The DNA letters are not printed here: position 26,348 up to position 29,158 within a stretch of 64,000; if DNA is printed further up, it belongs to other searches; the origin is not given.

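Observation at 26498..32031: Divergent pair of large orphan proteins plus an EI24/CysZ-like membrane protein: best candidate for an undescribed module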

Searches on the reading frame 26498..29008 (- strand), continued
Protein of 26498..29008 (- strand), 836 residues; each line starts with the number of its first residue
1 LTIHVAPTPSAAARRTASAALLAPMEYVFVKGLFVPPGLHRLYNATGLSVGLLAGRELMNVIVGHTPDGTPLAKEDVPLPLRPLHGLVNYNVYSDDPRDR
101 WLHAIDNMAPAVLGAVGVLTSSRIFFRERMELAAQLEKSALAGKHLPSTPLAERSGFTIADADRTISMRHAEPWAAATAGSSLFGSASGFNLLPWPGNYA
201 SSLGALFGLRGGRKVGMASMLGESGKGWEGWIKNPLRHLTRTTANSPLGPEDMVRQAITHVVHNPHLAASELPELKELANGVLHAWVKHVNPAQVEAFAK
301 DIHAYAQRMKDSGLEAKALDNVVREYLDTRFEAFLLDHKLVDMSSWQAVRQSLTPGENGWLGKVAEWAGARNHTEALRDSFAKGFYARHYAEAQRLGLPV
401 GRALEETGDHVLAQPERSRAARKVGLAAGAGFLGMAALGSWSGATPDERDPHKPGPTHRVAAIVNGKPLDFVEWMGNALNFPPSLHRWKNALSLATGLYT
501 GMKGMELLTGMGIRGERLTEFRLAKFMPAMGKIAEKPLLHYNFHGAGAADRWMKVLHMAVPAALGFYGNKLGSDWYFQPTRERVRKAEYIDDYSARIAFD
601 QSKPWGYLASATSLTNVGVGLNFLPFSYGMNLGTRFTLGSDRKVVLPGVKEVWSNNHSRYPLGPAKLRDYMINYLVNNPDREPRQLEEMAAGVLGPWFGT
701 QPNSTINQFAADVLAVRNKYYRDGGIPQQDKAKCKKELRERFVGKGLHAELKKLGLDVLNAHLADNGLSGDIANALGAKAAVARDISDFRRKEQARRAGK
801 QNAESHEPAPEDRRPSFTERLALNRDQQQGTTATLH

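Call 67: find_encoding_contigs(protein=P0001, flank=10000, max_places=2)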
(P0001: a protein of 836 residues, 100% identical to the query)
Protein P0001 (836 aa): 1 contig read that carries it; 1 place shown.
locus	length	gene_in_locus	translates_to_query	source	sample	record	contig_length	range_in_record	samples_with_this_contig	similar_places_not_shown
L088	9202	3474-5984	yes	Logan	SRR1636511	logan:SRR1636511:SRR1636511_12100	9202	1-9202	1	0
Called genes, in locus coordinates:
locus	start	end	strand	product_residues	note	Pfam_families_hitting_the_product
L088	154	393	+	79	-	PF01541:GIY-YIG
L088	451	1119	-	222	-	PF07264:EI24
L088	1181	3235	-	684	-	-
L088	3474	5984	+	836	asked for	-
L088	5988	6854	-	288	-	PF00288:GHMP_kinases_N, PF08544:GHMP_kinases_C (weak)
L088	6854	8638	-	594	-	PF07719:TPR_2 (faint), PF13424:TPR_12 (faint), PF13428:TPR_14 (faint), PF13432:TPR_16 (faint), PF23914:TPR_CcmH_CycH (faint), PF13371:TPR_9 (weak), PF13429:TPR_15 (weak), PF09976:TPR_21 (weak), +9 more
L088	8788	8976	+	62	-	-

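Call 81: search_protein_families(library=padloc, max_evalue=0.1, proteins=[window:26498-29008:-])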
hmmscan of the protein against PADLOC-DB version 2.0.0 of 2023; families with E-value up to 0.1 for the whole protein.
window:26498-29008:- (836 aa): 0 families

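Call 82: search_protein_families(library=phrogs, max_evalue=0.1, proteins=[window:26498-29008:-])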
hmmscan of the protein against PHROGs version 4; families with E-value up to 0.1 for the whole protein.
window:26498-29008:- (836 aa): 0 families

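Call 85: search_solved_structures(query=A1, max_evalue=10)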
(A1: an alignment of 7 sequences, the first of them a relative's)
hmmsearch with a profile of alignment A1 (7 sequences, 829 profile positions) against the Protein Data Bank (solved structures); distinct sequences matched with E-value up to 10: 2.
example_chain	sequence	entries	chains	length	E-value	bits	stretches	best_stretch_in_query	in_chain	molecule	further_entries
9k85_A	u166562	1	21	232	0.36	12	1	246-344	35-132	Fiber-n6-Zn1-HEHE-46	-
3m65_A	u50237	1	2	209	0.87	10.7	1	265-353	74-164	ATP-dependent protease La 1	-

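Call 92: search_dna_similar(query=window:26498-29008:-, collection=plasmids, mode=protein, max_evalue=0.001, max_rows=5)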
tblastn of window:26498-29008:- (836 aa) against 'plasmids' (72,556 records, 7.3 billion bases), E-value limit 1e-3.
No match.
